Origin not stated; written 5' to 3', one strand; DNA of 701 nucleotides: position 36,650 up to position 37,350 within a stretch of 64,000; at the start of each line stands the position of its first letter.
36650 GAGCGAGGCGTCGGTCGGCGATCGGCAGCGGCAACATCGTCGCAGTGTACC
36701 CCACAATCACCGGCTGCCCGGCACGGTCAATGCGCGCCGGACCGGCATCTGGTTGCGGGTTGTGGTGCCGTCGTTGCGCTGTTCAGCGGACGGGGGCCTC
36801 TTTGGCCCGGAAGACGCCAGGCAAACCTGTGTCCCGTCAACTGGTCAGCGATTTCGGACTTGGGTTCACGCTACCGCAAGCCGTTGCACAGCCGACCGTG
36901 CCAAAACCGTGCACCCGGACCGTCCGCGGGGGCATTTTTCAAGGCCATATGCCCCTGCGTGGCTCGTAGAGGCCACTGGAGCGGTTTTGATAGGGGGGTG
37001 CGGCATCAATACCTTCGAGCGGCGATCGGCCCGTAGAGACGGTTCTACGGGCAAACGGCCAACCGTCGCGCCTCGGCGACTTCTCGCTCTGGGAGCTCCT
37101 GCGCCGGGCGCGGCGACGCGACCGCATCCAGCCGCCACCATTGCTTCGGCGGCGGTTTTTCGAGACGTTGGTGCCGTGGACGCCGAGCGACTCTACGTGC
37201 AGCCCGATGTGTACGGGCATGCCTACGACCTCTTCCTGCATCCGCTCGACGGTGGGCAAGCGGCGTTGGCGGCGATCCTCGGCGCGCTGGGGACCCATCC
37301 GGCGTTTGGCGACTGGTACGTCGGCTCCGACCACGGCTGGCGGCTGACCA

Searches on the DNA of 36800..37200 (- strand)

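Call 70: search_dna_similar(query=window:36900-37085:-, collection=plasmids, mode=distant, max_evalue=0.01)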
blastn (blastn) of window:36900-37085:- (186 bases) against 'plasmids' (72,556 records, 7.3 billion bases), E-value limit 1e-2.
No match.
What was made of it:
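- Tried and rejected: Plasmid BLAST in distant mode: no match (call 70).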

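Call 87: search_rna_families(source=window, start=36800, end=37200, threshold=evalue, max_evalue=10)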
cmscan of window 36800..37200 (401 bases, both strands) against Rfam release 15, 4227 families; matches with E-value up to 10: 2.
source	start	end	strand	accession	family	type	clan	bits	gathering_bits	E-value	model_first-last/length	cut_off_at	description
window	37128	37152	-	RF00523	Prion_pknot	Cis-reg;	-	14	39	5.2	1-40/40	no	Prion pseudoknot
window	37161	37200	+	RF01274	sR45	Gene; snRNA; snoRNA; CD-box;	-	11.9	40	9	1-47/55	3'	Small nucleolar RNA sR45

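Call 88: search_rna_families(source=L063, start=10250, end=10600, threshold=evalue, max_evalue=10)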
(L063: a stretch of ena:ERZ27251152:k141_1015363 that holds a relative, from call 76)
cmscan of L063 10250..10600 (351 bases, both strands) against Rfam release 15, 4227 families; matches with E-value up to 10: 2.
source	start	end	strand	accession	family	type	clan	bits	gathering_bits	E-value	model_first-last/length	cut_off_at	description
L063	10352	10396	-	RF01722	Pyrobac-1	Gene; sRNA;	-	17.9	40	0.84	1-60/60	no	Pyrobac-1 RNA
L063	10328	10396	-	RF02832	Scr5676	Gene; sRNA;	-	15.1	56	1.9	1-130/130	no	Streptomyces RNA 5676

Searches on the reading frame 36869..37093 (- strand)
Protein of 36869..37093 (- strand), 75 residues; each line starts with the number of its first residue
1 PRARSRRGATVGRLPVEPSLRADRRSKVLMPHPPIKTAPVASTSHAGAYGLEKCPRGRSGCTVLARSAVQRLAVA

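Call 74: search_protein_representatives(alignment_id=A7)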
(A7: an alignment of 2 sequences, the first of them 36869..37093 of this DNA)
Query: 2 sequences, 75 profile positions. Proteins with E-value up to 0.001 (for the whole library): 5; up to 1e-10: 0; up to 1e-30: 0. The best 5 are listed.
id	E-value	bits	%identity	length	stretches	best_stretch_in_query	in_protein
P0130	3.3e-10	56.1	-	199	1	15-59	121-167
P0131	4.1e-07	46.2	-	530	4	26-60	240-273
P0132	3.5e-06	43.2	-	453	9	45-67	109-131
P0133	5.2e-06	42.6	-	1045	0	-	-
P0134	6.9e-05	39.0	-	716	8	32-51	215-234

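Call 76: find_encoding_contigs(protein=P0130, flank=10000, max_places=6)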
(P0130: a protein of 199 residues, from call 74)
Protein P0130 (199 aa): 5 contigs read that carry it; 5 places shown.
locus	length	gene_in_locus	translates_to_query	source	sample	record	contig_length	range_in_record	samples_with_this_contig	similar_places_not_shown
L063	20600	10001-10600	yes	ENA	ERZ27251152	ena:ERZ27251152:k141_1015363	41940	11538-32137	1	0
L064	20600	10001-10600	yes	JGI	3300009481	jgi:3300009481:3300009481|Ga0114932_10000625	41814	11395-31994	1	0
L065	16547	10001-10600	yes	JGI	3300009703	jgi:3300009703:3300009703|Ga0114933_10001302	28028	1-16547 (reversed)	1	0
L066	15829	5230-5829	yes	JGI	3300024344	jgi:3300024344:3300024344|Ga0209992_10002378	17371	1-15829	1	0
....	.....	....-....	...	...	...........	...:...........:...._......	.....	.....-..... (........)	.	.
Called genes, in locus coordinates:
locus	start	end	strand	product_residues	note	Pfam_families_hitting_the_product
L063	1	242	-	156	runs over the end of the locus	PF00383:dCMP_cyt_deam_1, PF14437:MafB19-deam, PF14439:Bd3614-deam (weak)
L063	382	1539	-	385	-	-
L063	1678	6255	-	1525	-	PF00526:Dicty_CTDC (weak)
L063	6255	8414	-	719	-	PF00526:Dicty_CTDC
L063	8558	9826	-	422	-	-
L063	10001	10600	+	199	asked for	-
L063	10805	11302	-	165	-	-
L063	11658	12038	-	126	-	PF00293:NUDIX, PF14815:NUDIX_4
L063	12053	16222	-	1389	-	PF16313:DUF4953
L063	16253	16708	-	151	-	-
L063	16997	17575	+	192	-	PF01923:Cob_adeno_trans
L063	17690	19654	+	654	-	PF00069:Pkinase, PF07714:PK_Tyr_Ser-Thr, PF01636:APH (faint)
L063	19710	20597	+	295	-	-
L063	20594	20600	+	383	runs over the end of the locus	PF01033:Somatomedin_B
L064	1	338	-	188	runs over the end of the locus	PF00383:dCMP_cyt_deam_1, PF14437:MafB19-deam, PF14439:Bd3614-deam (weak)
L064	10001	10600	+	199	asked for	-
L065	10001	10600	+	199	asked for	-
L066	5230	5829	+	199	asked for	-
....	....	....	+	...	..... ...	-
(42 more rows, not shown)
